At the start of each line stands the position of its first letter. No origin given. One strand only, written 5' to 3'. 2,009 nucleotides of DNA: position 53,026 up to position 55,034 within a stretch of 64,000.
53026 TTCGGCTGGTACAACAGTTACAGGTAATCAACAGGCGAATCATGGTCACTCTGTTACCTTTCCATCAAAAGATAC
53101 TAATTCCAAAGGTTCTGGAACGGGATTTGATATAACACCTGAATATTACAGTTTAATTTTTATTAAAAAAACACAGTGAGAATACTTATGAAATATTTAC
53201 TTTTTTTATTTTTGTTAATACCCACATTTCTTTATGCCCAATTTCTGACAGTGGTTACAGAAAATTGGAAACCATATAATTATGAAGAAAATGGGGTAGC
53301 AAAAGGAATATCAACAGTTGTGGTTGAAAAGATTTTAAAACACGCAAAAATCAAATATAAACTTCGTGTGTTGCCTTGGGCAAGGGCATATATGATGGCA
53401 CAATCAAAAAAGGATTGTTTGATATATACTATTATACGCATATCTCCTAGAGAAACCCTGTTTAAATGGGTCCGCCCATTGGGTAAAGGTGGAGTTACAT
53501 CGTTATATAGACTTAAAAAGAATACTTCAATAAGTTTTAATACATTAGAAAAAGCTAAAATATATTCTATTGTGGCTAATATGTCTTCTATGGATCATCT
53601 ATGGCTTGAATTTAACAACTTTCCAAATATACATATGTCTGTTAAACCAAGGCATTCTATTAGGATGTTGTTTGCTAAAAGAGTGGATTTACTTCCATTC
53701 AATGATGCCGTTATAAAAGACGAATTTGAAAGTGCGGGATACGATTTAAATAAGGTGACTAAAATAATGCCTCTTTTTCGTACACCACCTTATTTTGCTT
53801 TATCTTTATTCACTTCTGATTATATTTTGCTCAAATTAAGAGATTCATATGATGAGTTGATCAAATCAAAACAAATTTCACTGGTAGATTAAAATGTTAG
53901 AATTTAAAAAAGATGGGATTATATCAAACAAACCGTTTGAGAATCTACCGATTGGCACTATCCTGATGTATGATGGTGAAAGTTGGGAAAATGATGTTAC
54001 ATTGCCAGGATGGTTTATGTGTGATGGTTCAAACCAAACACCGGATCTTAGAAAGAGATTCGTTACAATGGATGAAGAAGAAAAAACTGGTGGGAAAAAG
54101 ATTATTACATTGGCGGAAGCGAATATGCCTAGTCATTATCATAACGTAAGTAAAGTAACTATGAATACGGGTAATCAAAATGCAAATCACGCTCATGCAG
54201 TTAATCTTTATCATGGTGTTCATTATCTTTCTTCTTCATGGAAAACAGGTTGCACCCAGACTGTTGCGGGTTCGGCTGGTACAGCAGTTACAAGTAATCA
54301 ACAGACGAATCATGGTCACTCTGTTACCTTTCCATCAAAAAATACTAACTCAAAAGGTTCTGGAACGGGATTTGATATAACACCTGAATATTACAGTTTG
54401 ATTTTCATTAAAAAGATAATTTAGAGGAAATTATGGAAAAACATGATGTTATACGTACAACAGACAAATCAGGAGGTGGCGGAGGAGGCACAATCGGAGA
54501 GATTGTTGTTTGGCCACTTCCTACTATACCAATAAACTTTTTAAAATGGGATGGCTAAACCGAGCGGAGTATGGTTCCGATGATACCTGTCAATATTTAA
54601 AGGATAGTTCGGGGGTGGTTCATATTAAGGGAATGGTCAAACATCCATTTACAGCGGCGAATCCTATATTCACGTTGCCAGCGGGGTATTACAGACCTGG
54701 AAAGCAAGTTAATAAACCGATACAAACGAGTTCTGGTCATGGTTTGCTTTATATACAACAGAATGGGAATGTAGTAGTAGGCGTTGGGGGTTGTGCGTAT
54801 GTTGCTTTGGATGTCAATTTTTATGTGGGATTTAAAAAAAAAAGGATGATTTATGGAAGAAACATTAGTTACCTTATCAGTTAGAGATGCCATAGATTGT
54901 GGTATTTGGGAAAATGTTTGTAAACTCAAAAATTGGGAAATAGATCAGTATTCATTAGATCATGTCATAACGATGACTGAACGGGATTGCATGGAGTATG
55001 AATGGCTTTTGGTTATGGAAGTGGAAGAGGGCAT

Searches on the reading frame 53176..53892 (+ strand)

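Call 10: search_protein_families(library=phrogs, proteins=[window:53176-53892:+], max_evalue=0.001)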
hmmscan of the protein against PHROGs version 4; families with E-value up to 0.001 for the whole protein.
window:53176-53892:+ (238 aa): 0 families

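Call 61: search_protein_families(library=pfam, proteins=[window:53176-53892:+], max_evalue=0.01)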
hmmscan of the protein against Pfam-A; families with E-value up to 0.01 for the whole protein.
window:53176-53892:+ (238 aa): 1 family
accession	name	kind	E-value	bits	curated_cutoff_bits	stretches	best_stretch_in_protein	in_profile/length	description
PF00497.25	SBP_bac_3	-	1.3e-06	28.6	26.4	1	26-166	3-98/132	Bacterial extracellular solute-binding proteins, family 3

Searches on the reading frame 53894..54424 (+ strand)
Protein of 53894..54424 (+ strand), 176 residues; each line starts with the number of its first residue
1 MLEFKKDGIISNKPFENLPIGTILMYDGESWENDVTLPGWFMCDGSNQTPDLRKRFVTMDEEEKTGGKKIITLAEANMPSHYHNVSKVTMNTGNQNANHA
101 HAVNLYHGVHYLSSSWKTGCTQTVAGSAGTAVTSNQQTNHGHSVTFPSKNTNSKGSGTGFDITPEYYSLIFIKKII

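Call 10: search_protein_families(library=phrogs, proteins=[window:53894-54424:+], max_evalue=0.001)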
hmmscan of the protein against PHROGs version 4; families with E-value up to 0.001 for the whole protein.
window:53894-54424:+ (176 aa): 6 families
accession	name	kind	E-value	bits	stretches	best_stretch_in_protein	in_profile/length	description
phrog_8469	-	tail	2.4e-19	70.8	1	19-172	126-298/303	tail fiber protein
phrog_1800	-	tail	2.3e-11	44.3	1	18-174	390-544/545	tail collar fiber protein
phrog_5717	-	tail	4.8e-09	36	1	19-169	1004-1143/1150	tail protein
phrog_5795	-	tail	8.8e-06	25.2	1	17-174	391-541/968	tail protein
phrog_8763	-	tail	7.4e-05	22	1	42-172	608-745/1024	tail protein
phrog_4618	-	tail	0.00017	21.5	1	63-174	297-411/413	tail collar fiber protein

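Call 61: search_protein_families(library=pfam, proteins=[window:53894-54424:+], max_evalue=0.01)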
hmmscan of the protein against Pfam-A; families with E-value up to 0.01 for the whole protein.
window:53894-54424:+ (176 aa): 1 family
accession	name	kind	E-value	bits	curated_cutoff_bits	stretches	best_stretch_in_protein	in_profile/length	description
PF01130.27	CD36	-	0.0029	16.6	26.5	1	86-139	211-263/463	CD36 family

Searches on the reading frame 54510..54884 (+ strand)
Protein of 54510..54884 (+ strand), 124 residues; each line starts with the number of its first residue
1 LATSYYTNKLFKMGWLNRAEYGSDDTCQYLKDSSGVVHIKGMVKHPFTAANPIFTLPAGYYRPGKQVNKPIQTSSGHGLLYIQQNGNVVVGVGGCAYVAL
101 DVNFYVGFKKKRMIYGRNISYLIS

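Call 10: search_protein_families(library=phrogs, proteins=[window:54510-54884:+], max_evalue=0.001)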
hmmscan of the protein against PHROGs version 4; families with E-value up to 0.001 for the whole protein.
window:54510-54884:+ (124 aa): 4 families
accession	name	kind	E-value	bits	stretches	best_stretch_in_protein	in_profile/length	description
phrog_3285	-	tail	1.1e-06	28.8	1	17-90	390-462/491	minor tail protein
phrog_5339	-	head and packaging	3.1e-05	23.5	1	5-73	203-269/633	virion structural protein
phrog_13022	-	unknown function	7.8e-05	21.8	1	14-121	839-929/933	-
phrog_11445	-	tail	0.00048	18.1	1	17-92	1602-1679/2001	minor tail protein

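Call 61: search_protein_families(library=pfam, proteins=[window:54510-54884:+], max_evalue=0.01)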
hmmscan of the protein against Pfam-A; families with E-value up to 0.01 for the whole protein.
window:54510-54884:+ (124 aa): 0 families
